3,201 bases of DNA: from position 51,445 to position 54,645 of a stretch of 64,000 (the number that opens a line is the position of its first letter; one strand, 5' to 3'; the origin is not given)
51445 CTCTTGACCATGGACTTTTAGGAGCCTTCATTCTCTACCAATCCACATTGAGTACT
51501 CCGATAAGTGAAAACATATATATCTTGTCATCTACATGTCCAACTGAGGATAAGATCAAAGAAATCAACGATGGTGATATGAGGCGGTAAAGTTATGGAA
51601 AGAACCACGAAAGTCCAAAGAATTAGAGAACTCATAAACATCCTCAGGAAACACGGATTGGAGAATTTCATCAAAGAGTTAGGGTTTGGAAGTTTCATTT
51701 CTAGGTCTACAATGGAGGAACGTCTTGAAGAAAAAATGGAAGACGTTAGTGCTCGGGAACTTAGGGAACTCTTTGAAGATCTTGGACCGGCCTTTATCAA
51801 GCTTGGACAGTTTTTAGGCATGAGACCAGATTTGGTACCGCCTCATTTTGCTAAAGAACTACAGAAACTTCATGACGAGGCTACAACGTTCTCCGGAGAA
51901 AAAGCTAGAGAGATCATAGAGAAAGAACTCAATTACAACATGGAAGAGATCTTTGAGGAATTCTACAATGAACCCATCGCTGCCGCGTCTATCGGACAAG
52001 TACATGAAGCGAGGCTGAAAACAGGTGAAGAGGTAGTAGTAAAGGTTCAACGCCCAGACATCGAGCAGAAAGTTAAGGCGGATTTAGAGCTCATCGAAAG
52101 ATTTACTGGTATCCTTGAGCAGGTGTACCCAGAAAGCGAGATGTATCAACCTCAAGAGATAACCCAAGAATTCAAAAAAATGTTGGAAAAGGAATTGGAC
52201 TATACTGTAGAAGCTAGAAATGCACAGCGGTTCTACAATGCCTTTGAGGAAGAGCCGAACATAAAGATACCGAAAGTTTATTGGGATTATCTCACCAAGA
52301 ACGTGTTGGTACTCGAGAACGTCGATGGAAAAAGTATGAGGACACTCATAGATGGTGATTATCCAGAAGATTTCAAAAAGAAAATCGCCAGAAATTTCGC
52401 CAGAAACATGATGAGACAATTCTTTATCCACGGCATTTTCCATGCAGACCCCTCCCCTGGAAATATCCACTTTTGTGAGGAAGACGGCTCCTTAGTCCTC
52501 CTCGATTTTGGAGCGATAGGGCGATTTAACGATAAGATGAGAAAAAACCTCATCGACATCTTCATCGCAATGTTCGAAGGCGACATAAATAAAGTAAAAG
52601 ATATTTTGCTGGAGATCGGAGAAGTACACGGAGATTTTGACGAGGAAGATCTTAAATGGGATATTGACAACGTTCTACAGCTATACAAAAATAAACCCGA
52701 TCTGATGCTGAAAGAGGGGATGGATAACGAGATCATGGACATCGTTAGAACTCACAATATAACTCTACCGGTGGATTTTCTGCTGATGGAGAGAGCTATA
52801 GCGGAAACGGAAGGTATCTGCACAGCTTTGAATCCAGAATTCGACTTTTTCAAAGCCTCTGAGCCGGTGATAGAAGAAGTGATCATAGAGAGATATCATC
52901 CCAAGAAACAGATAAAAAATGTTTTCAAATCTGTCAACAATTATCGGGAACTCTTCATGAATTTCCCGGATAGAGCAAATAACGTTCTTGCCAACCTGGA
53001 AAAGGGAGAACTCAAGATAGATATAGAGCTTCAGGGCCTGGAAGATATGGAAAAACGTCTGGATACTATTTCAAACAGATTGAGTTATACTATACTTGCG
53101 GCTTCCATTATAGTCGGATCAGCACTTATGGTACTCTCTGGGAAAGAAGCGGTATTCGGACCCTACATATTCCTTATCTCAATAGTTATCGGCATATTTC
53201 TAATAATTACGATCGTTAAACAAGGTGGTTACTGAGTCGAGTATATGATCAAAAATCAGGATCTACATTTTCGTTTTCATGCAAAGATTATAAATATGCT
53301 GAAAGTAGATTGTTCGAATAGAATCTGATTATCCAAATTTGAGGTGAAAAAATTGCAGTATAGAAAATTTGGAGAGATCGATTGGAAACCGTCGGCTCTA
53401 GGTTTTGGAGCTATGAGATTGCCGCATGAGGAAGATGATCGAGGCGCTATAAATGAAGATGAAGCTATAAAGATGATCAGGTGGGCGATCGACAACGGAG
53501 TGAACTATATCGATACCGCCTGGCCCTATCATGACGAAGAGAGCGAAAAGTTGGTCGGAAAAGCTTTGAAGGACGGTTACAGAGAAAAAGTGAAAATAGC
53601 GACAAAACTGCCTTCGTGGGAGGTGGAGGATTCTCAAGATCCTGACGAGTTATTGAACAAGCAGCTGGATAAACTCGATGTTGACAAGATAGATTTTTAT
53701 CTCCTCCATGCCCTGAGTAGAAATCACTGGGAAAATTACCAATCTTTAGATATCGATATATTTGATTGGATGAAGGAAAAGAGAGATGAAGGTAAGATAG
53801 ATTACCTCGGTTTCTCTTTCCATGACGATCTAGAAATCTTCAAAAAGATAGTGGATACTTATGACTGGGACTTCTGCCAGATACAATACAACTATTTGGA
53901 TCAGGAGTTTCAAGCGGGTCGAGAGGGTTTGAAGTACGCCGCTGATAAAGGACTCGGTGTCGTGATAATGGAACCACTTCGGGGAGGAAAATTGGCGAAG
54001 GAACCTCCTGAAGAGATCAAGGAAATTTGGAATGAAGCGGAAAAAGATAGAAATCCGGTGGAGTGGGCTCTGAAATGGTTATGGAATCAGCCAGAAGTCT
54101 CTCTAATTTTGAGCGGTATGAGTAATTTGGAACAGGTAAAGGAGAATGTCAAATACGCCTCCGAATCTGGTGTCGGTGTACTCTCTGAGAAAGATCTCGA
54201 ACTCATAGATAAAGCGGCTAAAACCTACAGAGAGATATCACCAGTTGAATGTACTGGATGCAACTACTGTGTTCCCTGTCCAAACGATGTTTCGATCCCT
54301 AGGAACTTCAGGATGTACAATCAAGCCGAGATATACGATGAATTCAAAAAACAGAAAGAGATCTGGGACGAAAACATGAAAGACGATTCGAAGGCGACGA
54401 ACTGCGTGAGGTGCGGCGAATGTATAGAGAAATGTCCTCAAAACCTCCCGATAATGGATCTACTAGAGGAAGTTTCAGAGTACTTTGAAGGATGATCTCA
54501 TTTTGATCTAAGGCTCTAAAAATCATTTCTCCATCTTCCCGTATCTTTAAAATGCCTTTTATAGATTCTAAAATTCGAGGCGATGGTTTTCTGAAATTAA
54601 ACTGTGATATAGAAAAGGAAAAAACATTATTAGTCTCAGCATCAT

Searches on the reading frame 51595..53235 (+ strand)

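Call 44: search_protein_families(library=pfam, proteins=[window:51595-53235:+], max_evalue=0.00001)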
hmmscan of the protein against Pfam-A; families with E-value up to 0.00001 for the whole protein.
window:51595-53235:+ (546 aa): 2 families
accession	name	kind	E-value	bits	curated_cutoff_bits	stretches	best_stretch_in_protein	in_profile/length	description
PF03109.22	ABC1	-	1.5e-76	257.2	22.9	1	91-336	1-242/244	ABC1 atypical kinase-like domain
PF01163.29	RIO1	-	5.8e-06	26.5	22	0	209-306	57-149/187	RIO domain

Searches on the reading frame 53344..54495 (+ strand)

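Call 65: search_protein_families(library=pfam, proteins=[window:53344-54495:+], max_evalue=0.00001)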
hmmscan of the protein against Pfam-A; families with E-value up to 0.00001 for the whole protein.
window:53344-54495:+ (383 aa): 5 families
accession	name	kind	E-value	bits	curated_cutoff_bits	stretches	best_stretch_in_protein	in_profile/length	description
PF00248.27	Aldo_ket_red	-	3.1e-47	161.5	24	1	19-291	2-289/291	Aldo/keto reductase family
PF13187.11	Fer4_9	-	4.9e-09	36.5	27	1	302-367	1-50/52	4Fe-4S dicluster domain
PF13746.11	Fer4_18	-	1.9e-06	28.5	27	0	329-372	36-79/114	4Fe-4S dicluster domain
PF13534.11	Fer4_17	-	4e-06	27.7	22.2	1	302-368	1-60/61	4Fe-4S dicluster domain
PF13183.11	Fer4_8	-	7.7e-06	26.8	27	0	302-368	4-68/68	4Fe-4S dicluster domain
